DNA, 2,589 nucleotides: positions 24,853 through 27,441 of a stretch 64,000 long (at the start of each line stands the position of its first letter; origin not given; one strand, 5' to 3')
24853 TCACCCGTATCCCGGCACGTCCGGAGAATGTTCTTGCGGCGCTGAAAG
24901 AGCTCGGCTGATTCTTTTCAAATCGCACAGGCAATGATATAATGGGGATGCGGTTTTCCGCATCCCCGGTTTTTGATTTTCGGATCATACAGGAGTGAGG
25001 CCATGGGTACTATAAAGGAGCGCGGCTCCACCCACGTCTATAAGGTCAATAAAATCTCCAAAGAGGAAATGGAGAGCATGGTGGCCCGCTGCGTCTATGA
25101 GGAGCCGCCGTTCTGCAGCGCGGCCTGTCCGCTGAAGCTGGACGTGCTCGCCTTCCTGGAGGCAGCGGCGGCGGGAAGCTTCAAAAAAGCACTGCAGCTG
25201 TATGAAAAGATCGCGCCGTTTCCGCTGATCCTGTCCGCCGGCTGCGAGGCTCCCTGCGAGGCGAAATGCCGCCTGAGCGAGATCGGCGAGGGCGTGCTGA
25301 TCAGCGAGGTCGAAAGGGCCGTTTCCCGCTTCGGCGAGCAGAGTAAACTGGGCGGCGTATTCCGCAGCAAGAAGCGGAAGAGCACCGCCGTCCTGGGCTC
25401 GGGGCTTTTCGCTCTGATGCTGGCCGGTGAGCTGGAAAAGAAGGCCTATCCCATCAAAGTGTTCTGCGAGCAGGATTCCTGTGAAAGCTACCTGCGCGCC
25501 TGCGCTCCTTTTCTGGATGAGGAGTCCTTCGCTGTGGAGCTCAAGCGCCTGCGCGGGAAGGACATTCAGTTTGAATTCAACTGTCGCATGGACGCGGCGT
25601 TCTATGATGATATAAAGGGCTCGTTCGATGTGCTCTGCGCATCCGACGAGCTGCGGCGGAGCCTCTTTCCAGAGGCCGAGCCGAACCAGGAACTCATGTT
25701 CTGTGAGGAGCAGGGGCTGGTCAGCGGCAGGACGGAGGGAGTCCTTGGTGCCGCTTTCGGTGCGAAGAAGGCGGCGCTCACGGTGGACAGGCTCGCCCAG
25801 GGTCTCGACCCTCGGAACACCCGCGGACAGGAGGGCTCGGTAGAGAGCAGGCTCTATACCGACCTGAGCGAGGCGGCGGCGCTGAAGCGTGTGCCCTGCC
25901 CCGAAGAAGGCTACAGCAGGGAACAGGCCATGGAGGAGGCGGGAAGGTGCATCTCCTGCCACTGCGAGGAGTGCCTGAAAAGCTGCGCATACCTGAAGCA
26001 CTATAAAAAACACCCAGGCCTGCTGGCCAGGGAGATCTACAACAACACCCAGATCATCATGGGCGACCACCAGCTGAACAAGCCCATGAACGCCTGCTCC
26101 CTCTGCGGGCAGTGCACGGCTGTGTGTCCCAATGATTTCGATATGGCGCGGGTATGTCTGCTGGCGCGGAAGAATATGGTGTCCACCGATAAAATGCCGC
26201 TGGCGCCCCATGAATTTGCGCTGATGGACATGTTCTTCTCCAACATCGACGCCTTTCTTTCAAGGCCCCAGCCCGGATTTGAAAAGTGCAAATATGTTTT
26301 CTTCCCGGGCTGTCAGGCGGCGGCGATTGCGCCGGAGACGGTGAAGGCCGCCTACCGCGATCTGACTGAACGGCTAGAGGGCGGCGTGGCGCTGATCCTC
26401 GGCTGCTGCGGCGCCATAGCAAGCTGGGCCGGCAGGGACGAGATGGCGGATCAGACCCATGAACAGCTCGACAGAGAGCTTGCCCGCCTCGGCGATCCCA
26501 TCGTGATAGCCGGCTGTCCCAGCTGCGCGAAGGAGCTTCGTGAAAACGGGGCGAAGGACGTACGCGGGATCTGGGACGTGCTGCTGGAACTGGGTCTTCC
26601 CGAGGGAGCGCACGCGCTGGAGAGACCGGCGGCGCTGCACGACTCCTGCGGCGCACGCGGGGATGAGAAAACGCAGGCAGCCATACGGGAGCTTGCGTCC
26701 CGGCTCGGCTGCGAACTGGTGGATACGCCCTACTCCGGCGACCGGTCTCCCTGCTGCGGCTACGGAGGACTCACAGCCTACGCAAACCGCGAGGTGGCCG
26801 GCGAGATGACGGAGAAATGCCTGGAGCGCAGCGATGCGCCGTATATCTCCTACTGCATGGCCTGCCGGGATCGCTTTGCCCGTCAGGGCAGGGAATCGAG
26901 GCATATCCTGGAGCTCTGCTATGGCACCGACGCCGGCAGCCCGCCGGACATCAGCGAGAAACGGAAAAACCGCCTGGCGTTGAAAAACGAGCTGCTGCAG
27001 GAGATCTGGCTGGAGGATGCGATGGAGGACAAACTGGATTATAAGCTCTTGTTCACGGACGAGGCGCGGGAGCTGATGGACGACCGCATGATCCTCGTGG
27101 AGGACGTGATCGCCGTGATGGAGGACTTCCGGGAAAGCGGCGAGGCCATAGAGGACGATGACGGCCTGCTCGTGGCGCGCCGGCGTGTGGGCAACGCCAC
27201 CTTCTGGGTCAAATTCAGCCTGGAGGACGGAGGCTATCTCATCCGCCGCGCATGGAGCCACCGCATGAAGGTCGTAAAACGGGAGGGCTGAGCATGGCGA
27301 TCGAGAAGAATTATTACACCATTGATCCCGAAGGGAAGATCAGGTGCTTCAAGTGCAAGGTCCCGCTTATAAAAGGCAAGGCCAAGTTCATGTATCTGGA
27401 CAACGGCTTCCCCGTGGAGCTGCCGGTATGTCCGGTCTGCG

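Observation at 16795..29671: MOP-type aldehyde oxidoreductase embedded in a 12-gene accessory module whose biochemistry is not established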

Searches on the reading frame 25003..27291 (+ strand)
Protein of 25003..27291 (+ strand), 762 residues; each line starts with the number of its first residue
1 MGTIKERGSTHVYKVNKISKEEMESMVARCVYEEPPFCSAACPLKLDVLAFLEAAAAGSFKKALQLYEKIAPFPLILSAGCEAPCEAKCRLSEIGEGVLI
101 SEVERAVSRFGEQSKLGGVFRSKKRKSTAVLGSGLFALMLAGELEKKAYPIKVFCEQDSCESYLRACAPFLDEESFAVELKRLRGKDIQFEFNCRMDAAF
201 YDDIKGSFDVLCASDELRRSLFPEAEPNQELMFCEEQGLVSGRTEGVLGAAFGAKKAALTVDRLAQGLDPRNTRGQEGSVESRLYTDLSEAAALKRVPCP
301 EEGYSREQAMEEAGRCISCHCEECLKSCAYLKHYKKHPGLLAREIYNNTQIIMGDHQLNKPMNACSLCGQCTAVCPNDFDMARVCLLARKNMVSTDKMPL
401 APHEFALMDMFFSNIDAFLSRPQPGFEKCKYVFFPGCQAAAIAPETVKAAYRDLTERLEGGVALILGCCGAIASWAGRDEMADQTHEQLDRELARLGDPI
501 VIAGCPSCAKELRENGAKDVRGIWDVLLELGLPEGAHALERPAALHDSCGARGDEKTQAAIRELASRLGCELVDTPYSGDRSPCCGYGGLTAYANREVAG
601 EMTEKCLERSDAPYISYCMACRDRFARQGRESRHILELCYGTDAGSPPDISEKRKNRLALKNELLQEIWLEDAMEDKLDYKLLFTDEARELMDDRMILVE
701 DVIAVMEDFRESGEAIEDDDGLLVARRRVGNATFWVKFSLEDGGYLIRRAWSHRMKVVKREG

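Call 4: search_protein_families(library=pfam, proteins=[window:25003-27291:+], max_evalue=0.01)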
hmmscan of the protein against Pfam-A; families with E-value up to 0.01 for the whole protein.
window:25003-27291:+ (762 aa): 5 families
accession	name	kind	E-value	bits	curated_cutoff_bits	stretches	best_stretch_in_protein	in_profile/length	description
PF14691.11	Fer4_20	-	3.8e-17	62.5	25.8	2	16-110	10-107/113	Dihydroprymidine dehydrogenase domain II, 4Fe-4S cluster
PF13534.11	Fer4_17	-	9.4e-11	42.5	22.2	1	315-380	1-61/61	4Fe-4S dicluster domain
PF02754.22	CCG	-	2.9e-07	30.9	20.6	1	431-512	1-84/85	Cysteine-rich domain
PF13183.11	Fer4_8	-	1.4e-06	29.2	27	1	313-378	2-67/68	4Fe-4S dicluster domain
PF13237.11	Fer4_10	-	0.0053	17.1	25.5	1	313-376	6-53/53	4Fe-4S dicluster domain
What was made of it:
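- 25003..27291 (+): Redox partner 'C': Fer4_20 (GltD/NfnB-type 2x[4Fe-4S]), one Rossmann-like domain, a 4Fe-4S dicluster, 2 CCG motifs and a C-terminal domain. Pfam (call 4).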

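Call 18: search_protein_families(library=ncbifam, proteins=[window:25003-27291:+], max_evalue=0.001)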
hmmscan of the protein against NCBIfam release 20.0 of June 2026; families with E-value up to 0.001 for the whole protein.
window:25003-27291:+ (762 aa): 15 families
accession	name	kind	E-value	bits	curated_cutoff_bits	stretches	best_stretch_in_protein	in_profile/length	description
NF045663.1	diclust_near_Sec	equivalog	7.7e-237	788.1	530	1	20-758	2-758/759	pyridine nucleotide-disulfide oxidoreductase/dicluster-binding protein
NF009410.0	PRK12771.1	subfamily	8e-22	77.5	516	1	10-210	22-226/566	NAD(P)-binding protein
NF009414.0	PRK12778.1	equivalog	8e-17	60.7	1103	1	10-156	310-462/752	bifunctional dihydroorotate dehydrogenase B NAD binding subunit/NADPH-dependent glutamate synthase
TIGR01317.1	GOGAT_sm_gam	subfamily_domain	6.9e-15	54.9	447.7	1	16-221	30-244/485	glutamate synthase small subunit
NF010590.0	PRK13984.1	equivalog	1.8e-14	52.8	946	1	6-190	168-355/611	putative oxidoreductase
NF009454.0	PRK12814.1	equivalog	6.1e-14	51.3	916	1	12-211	78-282/657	putative NADPH-dependent glutamate synthase small subunit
TIGR01316.1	gltA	equivalog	2.6e-13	49.6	471.75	1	29-192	30-202/449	NADPH-dependent glutamate synthase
NF009413.0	PRK12775.1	equivalog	7.9e-13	47.1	1895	1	20-195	323-502/1006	putative trifunctional 2-polyprenylphenol hydroxylase/glutamate synthase subunit beta/ferritin domain-containing protein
NF045670.1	quin_L_LdhH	equivalog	5.4e-12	44.8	800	1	427-608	465-664/706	L-lactate dehydrogenase (quinone) large subunit LdhH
NF004898.0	PRK06259.1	equivalog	2.1e-09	36.6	385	1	307-613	127-450/488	fumarate reductase (CoM/CoB) subunit TfrB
TIGR01318.1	gltD_gamma_fam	subfamily_domain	3.7e-09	35.7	482.95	1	6-196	18-214/467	glutamate synthase, small subunit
NF008369.0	PRK11168.1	equivalog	8.2e-09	34.8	278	1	428-515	166-255/401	anaerobic glycerol-3-phosphate dehydrogenase subunit C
TIGR03315.1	Se_ygfK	equivalog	8.4e-09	33.4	835.3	1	38-198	447-612/1012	putative selenate reductase subunit YgfK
TIGR00273.1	TIGR00273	equivalog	8.6e-07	28.2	444.8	1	312-401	291-381/432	LutB/LldF family L-lactate oxidation iron-sulfur protein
NF009408.0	PRK12769.1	equivalog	1.3e-06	26.9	1003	1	16-195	213-399/659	formate-dependent uric acid utilization protein AegA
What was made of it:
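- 25003..27291 (+): NF045663 scores 788 bits, above its 530 cutoff (call 18).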

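Call 32: search_solved_structures(query=window:25003-27291:+, max_evalue=0.01)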
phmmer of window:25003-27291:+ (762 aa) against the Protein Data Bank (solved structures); distinct sequences matched with E-value up to 0.01: 10.
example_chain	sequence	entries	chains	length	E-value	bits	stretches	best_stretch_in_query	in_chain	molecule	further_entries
7mfm_I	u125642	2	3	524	3.1e-10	42.3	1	39-231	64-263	Glutamate synthase (NADPH) small chain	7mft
9bov_A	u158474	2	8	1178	7.1e-10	41.1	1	23-196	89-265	Molybdopterin oxidoreductase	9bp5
8oh5_C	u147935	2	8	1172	1.1e-09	40.5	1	36-193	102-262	Formate dehydrogenase-O, major subunit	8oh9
9n5u_A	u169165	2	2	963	3.2e-07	32.3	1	38-155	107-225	NfnA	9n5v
4ylf_B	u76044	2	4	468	8.9e-07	30.9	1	27-154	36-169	Dihydropyrimidine dehydrogenase subunit A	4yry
6s6s_G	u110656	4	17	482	2.6e-06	29.4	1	17-179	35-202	Glutamate synthase [NADPH] small chain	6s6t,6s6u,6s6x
2vdc_G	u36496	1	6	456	2.9e-06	29.2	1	18-179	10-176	GLUTAMATE SYNTHASE [NADPH] SMALL CHAIN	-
5jca_L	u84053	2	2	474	2.2e-05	26.3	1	28-211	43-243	NADH-dependent Ferredoxin:NADP Oxidoreductase (NfnI) subunit alpha | NADH-dependent Ferredoxin:NADP Oxidoreductase subunit alpha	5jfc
5vj7_A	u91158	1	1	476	0.00037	22.2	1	28-157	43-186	Oxidoreductase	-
9ojn_A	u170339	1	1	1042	0.0014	20.3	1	539-622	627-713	Iron-sulfur-binding reductase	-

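Call 49: find_homologous_proteins(query=window:25003-27291:+, max_evalue=1e-20)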
Query window:25003-27291:+ (762 aa): 1388 proteins with E <= 1e-20 among 8000 candidates; the best 120 are listed.
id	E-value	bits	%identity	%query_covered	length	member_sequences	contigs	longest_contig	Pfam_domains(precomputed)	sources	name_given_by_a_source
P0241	0.0e+0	1747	100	100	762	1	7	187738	PF14691.12,PF13534.12,PF02754.22,PF13183.12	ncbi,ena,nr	ncbi:MAG: 4Fe-4S dicluster domain-containing protein [Oscillospiraceae bacterium]|nr:4Fe-4S dicluste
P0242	0.0e+0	1745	100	100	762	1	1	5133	PF14691.12,PF13534.12,PF02754.22,PF13183.12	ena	-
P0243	0.0e+0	1741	100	100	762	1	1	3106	PF14691.12,PF13534.12,PF02754.22,PF13183.12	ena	-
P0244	0.0e+0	1708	97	100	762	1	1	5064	PF14691.12,PF13534.12,PF02754.22,PF13183.12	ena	-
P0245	0.0e+0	1587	90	100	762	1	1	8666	PF14691.12,PF13534.12,PF02754.22,PF13183.12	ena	-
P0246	0.0e+0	1581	89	100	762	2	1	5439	PF14691.12,PF13534.12,PF13183.12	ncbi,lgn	-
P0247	0.0e+0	1577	89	100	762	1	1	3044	PF14691.12,PF13534.12,PF02754.22,PF13183.12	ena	-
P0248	0.0e+0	1521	86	100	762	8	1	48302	PF14691.12,PF13534.12,PF02754.22,PF13183.12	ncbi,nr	ncbi:MAG: 4Fe-4S dicluster domain-containing protein [Oscillospiraceae bacterium]|nr:4Fe-4S dicluste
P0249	0.0e+0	1512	85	100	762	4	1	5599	PF14691.12,PF13534.12,PF02754.22,PF13183.12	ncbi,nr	ncbi:MAG: 4Fe-4S dicluster domain-containing protein [Oscillospiraceae bacterium]|nr:4Fe-4S dicluste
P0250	0.0e+0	1505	84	100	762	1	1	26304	PF14691.12,PF13534.12,PF02754.22,PF13183.12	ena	-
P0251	0.0e+0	1504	85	100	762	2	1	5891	PF14691.12,PF13534.12,PF02754.22,PF13183.12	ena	-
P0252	0.0e+0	1481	83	100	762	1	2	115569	PF14691.12,PF13534.12,PF02754.22,PF13183.12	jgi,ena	-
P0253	0.0e+0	1480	84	100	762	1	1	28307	PF14691.12,PF13534.12,PF02754.22,PF13183.12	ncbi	-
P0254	0.0e+0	1479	84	100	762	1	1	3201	PF14691.12,PF13534.12,PF02754.22,PF13183.12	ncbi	-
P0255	0.0e+0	1478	84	100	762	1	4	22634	PF14691.12,PF13534.12,PF02754.22,PF13183.12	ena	-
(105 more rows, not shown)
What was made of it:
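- Checked: CCG protein 25003-27291, an exact match to P0241 (call 49)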

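Call 63: predict_structure(alignment_id=A4)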
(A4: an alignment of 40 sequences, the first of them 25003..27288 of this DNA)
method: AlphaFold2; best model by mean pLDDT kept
length: 762 residues; sequences in the alignment: 40
mean_pLDDT: 65.8   pTM: 0.48
mean pLDDT of the five models: 65.8, 65.5, 64.2, 58.1, 57.6
residues with pLDDT >= 90: 134; 70-90: 260; 50-70: 137; < 50: 231
segments of 3 or more residues with pLDDT < 50: 1-46, 70-97, 112-122, 273-295, 316-400, 414-416, 578-599, 754-762
pLDDT, mean of each block of 10 residues (from residue 1): 29 29 34 27 48 68 62 42 39 44 63 36 77 91 80 95 90 77 83 91 89 92 85 88 73 75 79 34 27 51 69 51 33 34 34 35 32 31 43 35 61 54 84 86 90 92 83 58 78 87 84 77 92 89 74 71 91 63 43 41 61 82 78 91 80 74 80 68 83 62 86 87 79 78 89 38 30
secondary structure, 60 per line:
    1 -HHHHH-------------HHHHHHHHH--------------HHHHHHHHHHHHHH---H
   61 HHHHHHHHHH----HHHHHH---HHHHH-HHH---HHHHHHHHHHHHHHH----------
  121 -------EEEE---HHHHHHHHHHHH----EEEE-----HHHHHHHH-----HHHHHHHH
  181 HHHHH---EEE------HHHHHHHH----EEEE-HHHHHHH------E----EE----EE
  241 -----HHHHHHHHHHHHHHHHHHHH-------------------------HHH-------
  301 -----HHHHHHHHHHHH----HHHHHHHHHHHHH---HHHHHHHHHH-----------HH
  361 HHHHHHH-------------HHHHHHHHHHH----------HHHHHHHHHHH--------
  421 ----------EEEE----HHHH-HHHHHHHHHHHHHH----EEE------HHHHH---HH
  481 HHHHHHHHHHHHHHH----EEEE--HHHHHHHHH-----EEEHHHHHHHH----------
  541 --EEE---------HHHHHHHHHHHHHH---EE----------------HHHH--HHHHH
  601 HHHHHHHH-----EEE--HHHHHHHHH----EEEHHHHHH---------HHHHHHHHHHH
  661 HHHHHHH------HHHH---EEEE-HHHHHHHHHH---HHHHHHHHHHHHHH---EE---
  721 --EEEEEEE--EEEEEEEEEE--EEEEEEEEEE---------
elements in order (helices of 4 or more, strands of 3 or more residues): H2-6 H20-28 H43-56 H60-70 H75-80 H84-88 H96-110 E128-131 H135-146 E151-154 H160-167 H173-185 E189-191 H198-205 E210-213 H215-221 H246-265 H306-317 H322-334 H338-347 H359-367 H381-391 H402-412 E431-434 H439-442 H444-457 E462-464 H471-475 H479-495 E500-503 H506-514 E520-522 H523-530 E543-545 H555-568 H590-593 H596-608 E614-616 H619-627 E632-634 H635-640 H650-667 H674-677 E681-684 H686-695 H699-712 E723-729 E732-741 E744-753

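Call 66: fold_search(model_id=the predicted structure, library=pdb)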
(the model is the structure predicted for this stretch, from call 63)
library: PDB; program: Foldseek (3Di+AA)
matches with E <= 10: 1597; with E <= 0.001: 4
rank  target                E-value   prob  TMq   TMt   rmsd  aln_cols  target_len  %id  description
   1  9bov_A                1.5e-04  1.00  0.17  0.11   7.5       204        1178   20  Structure of electron bifurcating Nfn-ABC complexed with NAD from Caldicellulosiruptor saccharolyticus (released 2025-03-05)
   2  9n5v_A                1.9e-04  1.00  0.17  0.14  23.7       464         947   13  Structure of the NAD(H)-bound Thermococcus sibiricus NfnABC complex (released 2025-05-07)
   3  9n5u_A                7.4e-04  1.00  0.16  0.13   8.1       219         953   17  Structure of the Thermococcus sibiricus NfnABC complex (released 2025-05-07)
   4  5jfc_L                7.7e-04  1.00  0.15  0.24   6.0       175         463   18  NADH-dependent Ferredoxin:NADP Oxidoreductase (NfnI) from Pyrococcus furiosus (released 2017-04-12)
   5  2vdc_G                2.3e-03  1.00  0.17  0.26   6.8       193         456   21  THE 9.5 A RESOLUTION STRUCTURE OF GLUTAMATE SYNTHASE FROM CRYO-ELECTRON MICROSCOPY AND ITS OLIGOMERIZATION BEHAVIOR IN (released 2008-01-15)
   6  4ylf_B                2.9e-03  1.00  0.16  0.24  12.8       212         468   19  Insights into flavin-based electron bifurcation via the NADH-dependent reduced ferredoxin-NADP oxidoreductase structur (released 2015-07-08)
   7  5fsh_B                3.2e-03  0.35  0.10  0.15  24.7       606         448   13  Crystal structure of Thermus thermophilus Csm6 (released 2016-01-27)
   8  8jbb_A                9.2e-03  0.25  0.10  0.14  25.2       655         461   12  Crystal Structure of the Csm6 from Thermus thermophilus HB8 in complex with A2>p (released 2023-12-13)
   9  1gt8_A                1.2e-02  0.97  0.14  0.11  11.3       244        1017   14  DIHYDROPYRIMIDINE DEHYDROGENASE (DPD) FROM PIG, TERNARY COMPLEX WITH NADPH AND URACIL-4-ACETIC ACID (released 2002-04-11)
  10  5vj7_A                1.7e-02  1.00  0.16  0.25   5.7       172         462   17  Ferredoxin NADP Oxidoreductase (Xfn) (released 2017-07-19)
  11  1gt8_B                1.8e-02  0.97  0.15  0.12  14.2       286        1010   15  DIHYDROPYRIMIDINE DEHYDROGENASE (DPD) FROM PIG, TERNARY COMPLEX WITH NADPH AND URACIL-4-ACETIC ACID (released 2002-04-11)
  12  6s6t_E                2.2e-02  1.00  0.16  0.23   7.4       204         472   18  Structure of Azospirillum brasilense Glutamate Synthase in a4b3 oligomeric state (released 2019-09-11)
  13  3dbh_A                2.5e-02  0.15  0.10  0.14  34.1       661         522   10  Structural Dissection of a Gating Mechanism Preventing Misactivation of Ubiquitin by NEDD8's E1 (APPBP1-UBA3Arg190Ala- (released 2008-08-12)
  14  3khu_A                3.9e-02  0.18  0.11  0.16  22.9       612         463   11  Crystal structure of human UDP-glucose dehydrogenase Glu161Gln, in complex with thiohemiacetal intermediate (released 2009-11-17)
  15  1tt5_A                4.3e-02  0.13  0.11  0.14  35.5       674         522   10  Structure of APPBP1-UBA3-Ubc12N26: a unique E1-E2 interaction required for optimal conjugation of the ubiquitin-like p (released 2004-09-14)
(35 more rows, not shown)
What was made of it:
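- Its N-terminus resembles GltD/NfnB (calls 32, 66). The model has pLDDT 66 (calls 63, 66), so flavin binding here is unproven.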
